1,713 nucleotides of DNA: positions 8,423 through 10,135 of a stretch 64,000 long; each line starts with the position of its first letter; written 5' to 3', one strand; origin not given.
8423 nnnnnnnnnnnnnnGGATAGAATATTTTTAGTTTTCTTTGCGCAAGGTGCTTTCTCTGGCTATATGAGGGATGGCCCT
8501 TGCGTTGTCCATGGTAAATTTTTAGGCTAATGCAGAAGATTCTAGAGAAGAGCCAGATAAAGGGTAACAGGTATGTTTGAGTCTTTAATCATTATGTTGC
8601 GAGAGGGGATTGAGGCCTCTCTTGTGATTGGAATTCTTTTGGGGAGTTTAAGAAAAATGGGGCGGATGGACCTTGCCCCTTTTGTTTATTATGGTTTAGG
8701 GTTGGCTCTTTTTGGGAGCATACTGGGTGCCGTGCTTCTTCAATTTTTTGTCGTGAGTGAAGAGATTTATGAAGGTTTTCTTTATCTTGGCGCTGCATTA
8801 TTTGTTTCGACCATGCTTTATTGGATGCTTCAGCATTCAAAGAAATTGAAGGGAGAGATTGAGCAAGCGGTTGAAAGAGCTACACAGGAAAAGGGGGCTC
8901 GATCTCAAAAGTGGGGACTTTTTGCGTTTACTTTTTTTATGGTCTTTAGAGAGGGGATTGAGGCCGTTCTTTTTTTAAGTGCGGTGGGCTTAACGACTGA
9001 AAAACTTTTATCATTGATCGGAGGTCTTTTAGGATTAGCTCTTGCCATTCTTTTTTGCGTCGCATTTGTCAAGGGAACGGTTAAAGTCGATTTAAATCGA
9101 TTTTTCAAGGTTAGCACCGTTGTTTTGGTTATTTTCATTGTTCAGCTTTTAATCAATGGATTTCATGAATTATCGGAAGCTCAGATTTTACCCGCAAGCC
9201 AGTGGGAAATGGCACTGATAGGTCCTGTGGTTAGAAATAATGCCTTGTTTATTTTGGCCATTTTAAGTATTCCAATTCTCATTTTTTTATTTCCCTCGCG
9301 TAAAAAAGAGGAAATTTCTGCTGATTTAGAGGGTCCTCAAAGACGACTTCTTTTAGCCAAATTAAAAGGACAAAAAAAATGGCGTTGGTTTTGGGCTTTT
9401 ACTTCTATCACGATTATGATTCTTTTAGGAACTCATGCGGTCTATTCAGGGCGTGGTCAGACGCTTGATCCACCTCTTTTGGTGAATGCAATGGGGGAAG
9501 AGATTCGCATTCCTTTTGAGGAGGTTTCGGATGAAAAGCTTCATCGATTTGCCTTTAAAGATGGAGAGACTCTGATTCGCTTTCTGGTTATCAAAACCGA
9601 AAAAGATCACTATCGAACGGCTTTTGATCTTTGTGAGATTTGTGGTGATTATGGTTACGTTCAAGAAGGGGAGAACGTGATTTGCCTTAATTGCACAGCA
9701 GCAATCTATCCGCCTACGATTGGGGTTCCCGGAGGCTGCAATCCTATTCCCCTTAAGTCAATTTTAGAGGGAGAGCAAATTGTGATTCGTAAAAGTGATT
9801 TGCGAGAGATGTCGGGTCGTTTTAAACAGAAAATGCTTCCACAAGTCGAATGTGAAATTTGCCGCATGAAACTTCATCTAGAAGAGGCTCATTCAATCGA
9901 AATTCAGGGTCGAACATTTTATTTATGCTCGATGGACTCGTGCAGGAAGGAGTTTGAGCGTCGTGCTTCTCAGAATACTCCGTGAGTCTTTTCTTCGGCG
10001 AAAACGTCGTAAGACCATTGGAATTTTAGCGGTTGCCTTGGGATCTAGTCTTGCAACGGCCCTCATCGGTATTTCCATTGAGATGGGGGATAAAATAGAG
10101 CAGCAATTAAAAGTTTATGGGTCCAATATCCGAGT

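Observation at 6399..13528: Fur-linked iron-uptake locus: FTR1 permease with FtsX/MacB-type ABC partner, no P19, heavily fused components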

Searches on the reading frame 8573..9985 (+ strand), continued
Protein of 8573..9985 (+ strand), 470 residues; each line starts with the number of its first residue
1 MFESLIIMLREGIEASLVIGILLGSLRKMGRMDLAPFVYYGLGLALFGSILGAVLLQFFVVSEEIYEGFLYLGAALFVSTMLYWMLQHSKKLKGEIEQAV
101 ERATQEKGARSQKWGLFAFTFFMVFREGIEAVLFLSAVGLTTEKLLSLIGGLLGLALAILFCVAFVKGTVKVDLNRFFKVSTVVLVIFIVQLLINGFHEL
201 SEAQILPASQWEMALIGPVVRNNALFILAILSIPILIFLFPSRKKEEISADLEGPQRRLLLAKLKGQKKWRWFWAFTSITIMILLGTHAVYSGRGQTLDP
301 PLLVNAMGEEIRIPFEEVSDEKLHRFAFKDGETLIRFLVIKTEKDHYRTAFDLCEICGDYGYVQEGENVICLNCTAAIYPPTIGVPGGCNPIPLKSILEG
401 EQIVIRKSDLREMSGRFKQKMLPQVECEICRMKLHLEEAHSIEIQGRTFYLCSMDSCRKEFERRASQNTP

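Call 38: find_related_loci(query=A2, collection=genome_contigs, flank=10000)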
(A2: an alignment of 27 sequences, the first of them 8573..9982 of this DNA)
Query A2 (470 aa) in genome_contigs; peptide patterns used: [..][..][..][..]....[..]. (x = any residue, [..] = any of these).
600 stretches matched a pattern (row limit reached: there are more); 592 encode a relative of the query (tblastn E <= 1e-3); the best 80 are kept; 80 distinct loci.
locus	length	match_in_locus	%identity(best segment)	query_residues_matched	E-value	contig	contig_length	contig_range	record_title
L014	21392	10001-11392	64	1-464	0e+0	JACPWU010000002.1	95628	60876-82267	MAG: Chlamydiae bacterium isolate NC_groundwater_819_Pr1_B-0.1um_44_16 Montesol18_Bp1_scaffold_9663, whole genome shotgu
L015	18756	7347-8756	48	1-467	1e-134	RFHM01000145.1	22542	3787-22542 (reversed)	MAG: Acidobacteria bacterium isolate J050 k99_310960, whole genome shotgun sequence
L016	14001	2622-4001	49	1-461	1e-130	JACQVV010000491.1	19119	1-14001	MAG: Planctomycetota bacterium isolate NC_groundwater_1472_Ag_S-0.65um_69_29 S_p65_S5_coassembly_k141_4135441, whole gen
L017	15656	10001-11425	45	1-467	3e-127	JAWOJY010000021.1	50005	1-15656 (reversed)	MAG: Nitrospirota bacterium isolate bin_109_1 c_000003493283, whole genome shotgun sequence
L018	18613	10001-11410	43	1-467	5e-127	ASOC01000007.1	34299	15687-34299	Candidatus Omnitrophus fodinae SCGC AAA011-A17 A11A17DRAFT_contig_6_0.7_C, whole genome shotgun sequence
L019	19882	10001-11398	47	1-462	6e-122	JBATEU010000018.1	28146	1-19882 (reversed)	MAG: Candidatus Deferrimicrobium sp. isolate MFD10095_ilm_asm_bin1 k127_8971, whole genome shotgun sequence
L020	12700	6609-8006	47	1-462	6e-122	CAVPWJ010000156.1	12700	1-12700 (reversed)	MAG: uncultured delta proteobacterium isolate MFD10097.bin.2.19 genome assembly, contig: contig_21916, whole genome shot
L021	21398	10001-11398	46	1-462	6e-121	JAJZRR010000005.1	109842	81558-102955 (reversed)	MAG: Deltaproteobacteria bacterium isolate SKS1.bin98 NODE_245_length_109842_cov_33.071020, whole genome shotgun sequenc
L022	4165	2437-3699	48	1-418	1e-119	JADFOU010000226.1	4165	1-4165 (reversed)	MAG: candidate division TA06 bacterium isolate B6T1B8 B6T1B8_NODE48757, whole genome shotgun sequence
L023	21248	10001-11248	47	2-420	4e-115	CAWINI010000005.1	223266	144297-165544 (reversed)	MAG: uncultured bacterium isolate MFD04944.bin.1.291 genome assembly, contig: contig_68971, whole genome shotgun sequenc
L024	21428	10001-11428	43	1-467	4e-112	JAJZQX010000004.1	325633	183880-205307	MAG: Myxococcales bacterium isolate SKS1.bin67 NODE_15_length_325633_cov_7.107571, whole genome shotgun sequence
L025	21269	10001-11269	44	1-420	3e-109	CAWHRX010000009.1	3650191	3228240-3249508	MAG: uncultured Acidobacteriota bacterium isolate MFD05580.bin.1.127 genome assembly, contig: contig_4695, whole genome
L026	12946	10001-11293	42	1-428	7e-109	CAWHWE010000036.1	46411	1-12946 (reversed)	MAG: uncultured Acidobacteriota bacterium isolate MFD04492.bin.1.130 genome assembly, contig: contig_20399, whole genome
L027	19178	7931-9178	45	1-418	6e-107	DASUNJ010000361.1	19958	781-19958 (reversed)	MAG TPA_asm: Thermoanaerobaculia bacterium isolate SMAG_U1597 k141_462228, whole genome shotgun sequence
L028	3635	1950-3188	42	1-410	1e-108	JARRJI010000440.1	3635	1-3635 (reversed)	MAG: Acidobacteriota bacterium isolate Spart_016_MAG scaffold_149213, whole genome shotgun sequence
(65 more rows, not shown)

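Call 59: predict_structure(alignment_id=A3)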
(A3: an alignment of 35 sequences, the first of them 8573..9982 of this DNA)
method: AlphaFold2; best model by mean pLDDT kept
length: 470 residues; sequences in the alignment: 35
mean_pLDDT: 81.2   pTM: 0.67
mean pLDDT of the five models: 81.2, 81.0, 79.9, 78.6, 75.7
residues with pLDDT >= 90: 59; 70-90: 352; 50-70: 51; < 50: 8
segments of 3 or more residues with pLDDT < 50: none
pLDDT, mean of each block of 10 residues (from residue 1): 79 87 85 88 89 76 76 88 79 73 69 85 87 72 66 86 82 80 88 89 81 79 80 81 62 79 82 85 77 61 86 89 88 89 87 87 86 83 84 92 92 81 71 73 78 87 69
secondary structure, 60 per line:
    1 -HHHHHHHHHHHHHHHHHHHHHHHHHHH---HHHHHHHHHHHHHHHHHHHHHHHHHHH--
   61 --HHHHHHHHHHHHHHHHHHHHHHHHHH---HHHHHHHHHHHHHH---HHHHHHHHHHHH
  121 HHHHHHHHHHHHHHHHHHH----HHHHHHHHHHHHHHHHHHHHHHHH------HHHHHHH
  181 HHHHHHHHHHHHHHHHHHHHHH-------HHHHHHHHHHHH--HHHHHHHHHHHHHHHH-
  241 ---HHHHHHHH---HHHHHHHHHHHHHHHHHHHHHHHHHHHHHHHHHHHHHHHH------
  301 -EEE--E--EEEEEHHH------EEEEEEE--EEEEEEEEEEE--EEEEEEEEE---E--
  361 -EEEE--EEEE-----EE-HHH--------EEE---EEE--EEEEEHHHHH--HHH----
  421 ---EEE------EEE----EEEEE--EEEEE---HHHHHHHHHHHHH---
elements in order: H2-28 H32-58 H63-88 H92-105 H109-139 H144-167 H174-202 H210-221 H224-239 H244-251 H255-294 E302-304 E310-314 E324-330 E333-343 E346-354 E362-365 E368-371 E391-393 E397-399 E402-406 H407-411 E424-426 E433-435 E440-444 E447-451 H455-467

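Call 64: fold_search(model_id=the predicted structure, library=pdb)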
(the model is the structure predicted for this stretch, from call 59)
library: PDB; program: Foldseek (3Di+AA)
matches with E <= 10: 157; with E <= 0.001: 0
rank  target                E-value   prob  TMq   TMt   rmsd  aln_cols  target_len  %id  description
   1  5j4i_A                1.3e-01  0.15  0.11  0.12  24.9       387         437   11  Crystal Structure of the L-arginine/agmatine antiporter from E. coli at 2.2 Angstroem resolution (released 2016-08-31)
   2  8b70_A                3.5e-01  0.14  0.15  0.13  19.7       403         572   11  KimA from B. subtilis with nucleotide second-messenger c-di-AMP bound (released 2023-01-18)
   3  9a52_A                4.1e-01  0.13  0.15  0.16  19.3       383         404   15  Integrative model of YCSG-FABL by crosslinking MS and deep learning (released 2024-09-18)
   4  3vvr_A                4.7e-01  0.11  0.13  0.14  22.3       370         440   14  Crystal structure of MATE in complex with MaD5 (released 2013-04-03)
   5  4v8p_BT               9.8e-01  0.99  0.09  0.58   2.1        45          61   13  T.thermophila 60S ribosomal subunit in complex with initiation factor 6. (released 2014-07-09)
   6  9bh1                  9.8e-01  0.10  0.12  0.14  20.8       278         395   14  Apo GltPh, intermediate outward-facing state (released 2025-03-12)
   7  6d9w_A                1.0e+00  0.10  0.14  0.17  20.5       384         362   11  Crystal structure of Deinococcus radiodurans MntH, an Nramp-family transition metal transporter, in the inward-open ap (released 2019-02-13)
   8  9h3g_AO               1.3e+00  0.99  0.09  0.55   2.3        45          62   13  Structure of the Arabidopsis thaliana 80S ribosome in complex with P- and E-site tRNAs and mRNA (released 2026-02-04)
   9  8zgz                  1.3e+00  0.11  0.16  0.16  19.6       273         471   17  Cryo-EM structure of inward state Anhydromuropeptide permease (AmpG) (released 2025-05-21)
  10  9qxx_A                1.6e+00  0.02  0.06  0.04  47.1       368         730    9  JetABC DNA loaded state dimer (released 2025-10-01)
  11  8iyj_b2               1.6e+00  0.08  0.12  0.15  41.0       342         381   12  Cryo-EM structure of the 48-nm repeat doublet microtubule from mouse sperm (released 2023-07-05)
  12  4c9z_A                1.7e+00  0.14  0.08  0.17   8.1        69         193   12  Crystal structure of Siah1 at 1.95 A resolution (released 2013-10-16)
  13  9qxx_B                1.7e+00  0.04  0.08  0.06  39.7       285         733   10  JetABC DNA loaded state dimer (released 2025-10-01)
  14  8ev3_u                1.8e+00  0.90  0.08  0.43   8.4        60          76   17  Ytm1 associated 60S nascent ribosome (-Fkbp39) State 1B (released 2022-11-30)
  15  7znq_Y                2.0e+00  0.03  0.08  0.12  22.1       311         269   16  ABC transporter complex NosDFYL in GDN (released 2022-08-03)
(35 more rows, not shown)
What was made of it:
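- Tried and rejected: Foldseek of its model gave nothing at E<=0.001 (call 64).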

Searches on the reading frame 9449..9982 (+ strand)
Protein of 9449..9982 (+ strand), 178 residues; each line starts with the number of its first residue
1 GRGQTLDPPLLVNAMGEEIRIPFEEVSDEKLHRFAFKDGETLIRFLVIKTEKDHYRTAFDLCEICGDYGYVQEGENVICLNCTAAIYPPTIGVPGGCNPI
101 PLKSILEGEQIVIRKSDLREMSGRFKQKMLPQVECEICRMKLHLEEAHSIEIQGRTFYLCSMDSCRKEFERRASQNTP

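Call 24: search_dna_similar(query=window:9449-9982:+, collection=plasmids, mode=protein, max_evalue=0.001, max_rows=12)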
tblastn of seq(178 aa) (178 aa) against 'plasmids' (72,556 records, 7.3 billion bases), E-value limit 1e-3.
Records with a match: 837; places in all: 845; records where one place covers at least 80% of the query: 814.
Best place of each record, by identity: <60% 837.
By first word of the organism name: Escherichia 799; Klebsiella 20; Shigella 5; Salmonella 5; uncultured 2; Enterobacter 1; Citrobacter 1; Vibrio 1; Pelobacter 1; Pasteurella 1; and 1 more.
By predicted mobility (MOB-suite, as given by PLSDB): conjugative 695; mobilizable 107; non-mobilizable 35.
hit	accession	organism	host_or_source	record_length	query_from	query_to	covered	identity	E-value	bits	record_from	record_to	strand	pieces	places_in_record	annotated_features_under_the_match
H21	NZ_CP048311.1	Escherichia coli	cell culture,environment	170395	19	178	90%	34.3%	2e-19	92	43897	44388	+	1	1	Fe-S-containing protein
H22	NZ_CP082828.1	Escherichia coli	Homo sapiens,Swab from Wound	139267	19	178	90%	33.9%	2e-19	92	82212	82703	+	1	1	Fe-S-containing protein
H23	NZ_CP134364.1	Escherichia coli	Homo sapiens,urine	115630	19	161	80%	36.2%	2e-19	91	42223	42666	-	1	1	none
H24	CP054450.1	Escherichia coli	Homo sapiens,whole organism,rectal swab ...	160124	19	161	80%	36.1%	4e-21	96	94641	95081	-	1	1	DUF2318 domain-containing protein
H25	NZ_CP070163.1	Escherichia coli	Homo sapiens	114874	19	161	80%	35.8%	1e-19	92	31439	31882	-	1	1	Fe-S-containing protein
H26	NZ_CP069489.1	Escherichia coli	Homo sapiens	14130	19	161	80%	35.8%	2e-19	92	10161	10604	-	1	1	Fe-S-containing protein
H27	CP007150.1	Escherichia coli RS218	-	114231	19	161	80%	35.8%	2e-19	92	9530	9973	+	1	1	none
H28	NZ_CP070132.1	Escherichia coli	Homo sapiens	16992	19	161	80%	35.8%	2e-19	92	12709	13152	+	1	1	none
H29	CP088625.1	Escherichia coli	Homo sapiens,blood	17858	19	161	80%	35.8%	2e-19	92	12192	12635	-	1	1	Fe-S-containing protein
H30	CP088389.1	Escherichia coli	Homo sapiens,blood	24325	19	161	80%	35.8%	2e-19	92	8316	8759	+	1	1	Fe-S-containing protein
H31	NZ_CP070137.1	Escherichia coli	Homo sapiens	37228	19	161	80%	35.8%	2e-19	92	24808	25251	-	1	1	Fe-S-containing protein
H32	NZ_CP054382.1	Escherichia coli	Homo sapiens,whole organism,rectal swab ...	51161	19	161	80%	35.8%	2e-19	92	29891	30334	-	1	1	Fe-S-containing protein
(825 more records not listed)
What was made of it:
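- Tried and rejected: The Cys-domain query was needed to reach the fet clusters (call 24).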

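Call 26: get_annotated_region(hit=H21, flank=7000)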
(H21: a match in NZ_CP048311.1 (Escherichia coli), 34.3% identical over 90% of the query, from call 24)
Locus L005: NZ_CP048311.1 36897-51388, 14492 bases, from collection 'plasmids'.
description: Escherichia coli strain 32-4 plasmid p32-4_A, complete sequence
organism: Escherichia coli (NCBI taxid 562)
taxonomy: Bacteria; Pseudomonadota; Gammaproteobacteria; Enterobacterales; Enterobacteriaceae; Escherichia; Escherichia coli
host: -; source: cell culture,environment; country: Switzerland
typing (MOB-suite, as given by PLSDB): conjugative; replicon IncFIA,IncFIA,IncFIB,IncFIC; relaxase MOBF; mating-pair formation MPF_F
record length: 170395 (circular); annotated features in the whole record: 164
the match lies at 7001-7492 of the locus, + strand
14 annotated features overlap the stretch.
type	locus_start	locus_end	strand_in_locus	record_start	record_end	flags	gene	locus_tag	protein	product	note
CDS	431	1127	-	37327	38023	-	-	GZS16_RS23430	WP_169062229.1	IS1 family transposase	-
CDS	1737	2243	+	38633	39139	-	-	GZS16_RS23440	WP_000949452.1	protein disulfide oxidoreductase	-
CDS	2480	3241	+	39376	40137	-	-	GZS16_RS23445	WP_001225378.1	Na(+)-translocating NADH-quinone reductase subunit C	-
CDS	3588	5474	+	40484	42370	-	-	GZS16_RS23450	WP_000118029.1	FTR1 family protein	GO:0034755 - iron ion transmembrane transport [Evidence IEA]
CDS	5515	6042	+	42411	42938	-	-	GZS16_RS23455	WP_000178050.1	iron transporter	-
CDS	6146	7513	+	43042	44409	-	-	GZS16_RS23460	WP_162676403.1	Fe-S-containing protein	-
CDS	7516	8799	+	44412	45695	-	-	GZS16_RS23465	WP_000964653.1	ABC transporter permease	-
CDS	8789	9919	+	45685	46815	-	-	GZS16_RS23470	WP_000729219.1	FtsX-like permease family protein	-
CDS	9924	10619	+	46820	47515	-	-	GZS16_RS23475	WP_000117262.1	ABC transporter ATP-binding protein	-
CDS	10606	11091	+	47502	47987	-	-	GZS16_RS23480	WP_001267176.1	TlpA disulfide reductase family protein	-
CDS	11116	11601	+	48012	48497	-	-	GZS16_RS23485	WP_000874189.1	hypothetical protein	-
CDS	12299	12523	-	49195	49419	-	-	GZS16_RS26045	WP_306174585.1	hypothetical protein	-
CDS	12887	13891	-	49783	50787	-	-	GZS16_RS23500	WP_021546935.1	IS110-like element IS4321 family transposase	GO:0006313 - DNA transposition [Evidence IEA]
CDS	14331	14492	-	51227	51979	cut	-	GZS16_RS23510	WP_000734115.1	alpha/beta hydrolase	-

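Call 28: search_protein_families(library=pfam, proteins=[L005:6146-7513:+, L005:3588-5474:+, L005:5515-6042:+, L005:2480-3241:+, L005:11116-11601:+], max_evalue=0.01)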
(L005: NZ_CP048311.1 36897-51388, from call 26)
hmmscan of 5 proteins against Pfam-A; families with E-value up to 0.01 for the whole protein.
L005:6146-7513:+ (455 aa): 2 families
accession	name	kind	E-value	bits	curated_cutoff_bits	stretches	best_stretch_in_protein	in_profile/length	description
PF10080.14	FtrD-like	-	2.4e-28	98.7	26.3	1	293-396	1-101/101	Membrane iron-sulfur containing protein FtrD-like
PF04945.19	YHS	-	6.1e-17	61.8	30.3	1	404-450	1-46/47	YHS domain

L005:3588-5474:+ (628 aa): 2 families
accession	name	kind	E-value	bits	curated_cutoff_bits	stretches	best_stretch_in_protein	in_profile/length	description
PF03239.20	FTR1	-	7.9e-50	170.2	25.3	2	139-488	2-247/284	Iron permease FTR1 family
PF20394.4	DUF6688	-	0.0079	16.3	26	0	377-466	89-176/248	DUF6688 N-terminal domain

L005:5515-6042:+ (175 aa): 1 family
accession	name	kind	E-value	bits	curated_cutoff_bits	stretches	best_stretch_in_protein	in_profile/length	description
PF10634.15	Iron_transport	-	5.9e-70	234.7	21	1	25-173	2-150/150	Fe2+ transport protein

L005:2480-3241:+ (253 aa): 1 family
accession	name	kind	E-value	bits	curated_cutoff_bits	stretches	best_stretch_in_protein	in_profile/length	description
PF04205.19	FMN_bind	-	4.9e-11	43.6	22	1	140-231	4-75/77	FMN-binding domain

L005:11116-11601:+ (161 aa): 9 families
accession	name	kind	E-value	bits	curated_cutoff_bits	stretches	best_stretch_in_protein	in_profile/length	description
PF08281.18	Sigma70_r4_2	-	1.9e-07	31.1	25.7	0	20-44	27-51/54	Sigma-70, region 4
PF13412.12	HTH_24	-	1.4e-05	25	21.9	0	62-89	11-38/48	Winged helix-turn-helix DNA-binding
PF09339.16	HTH_IclR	-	2.9e-05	24.2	22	1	67-88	17-38/52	IclR helix-turn-helix domain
PF13404.12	HTH_AsnC-type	-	6.4e-05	23.1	27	0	69-86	18-35/42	AsnC-type helix-turn-helix domain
PF13384.12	HTH_23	-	0.00085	19.5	24.6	0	58-87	6-36/50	Homeodomain-like domain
PF14493.12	HTH_40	-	0.0017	19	27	1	63-118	8-63/89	Helix-turn-helix domain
PF12802.13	MarR_2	-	0.0018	18.8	27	0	62-89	13-41/61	MarR family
PF08279.18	HTH_11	-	0.0018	18.6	25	0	59-86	5-33/55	HTH domain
PF13560.12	HTH_31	-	0.0031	18.2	27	0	10-36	6-31/64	Helix-turn-helix domain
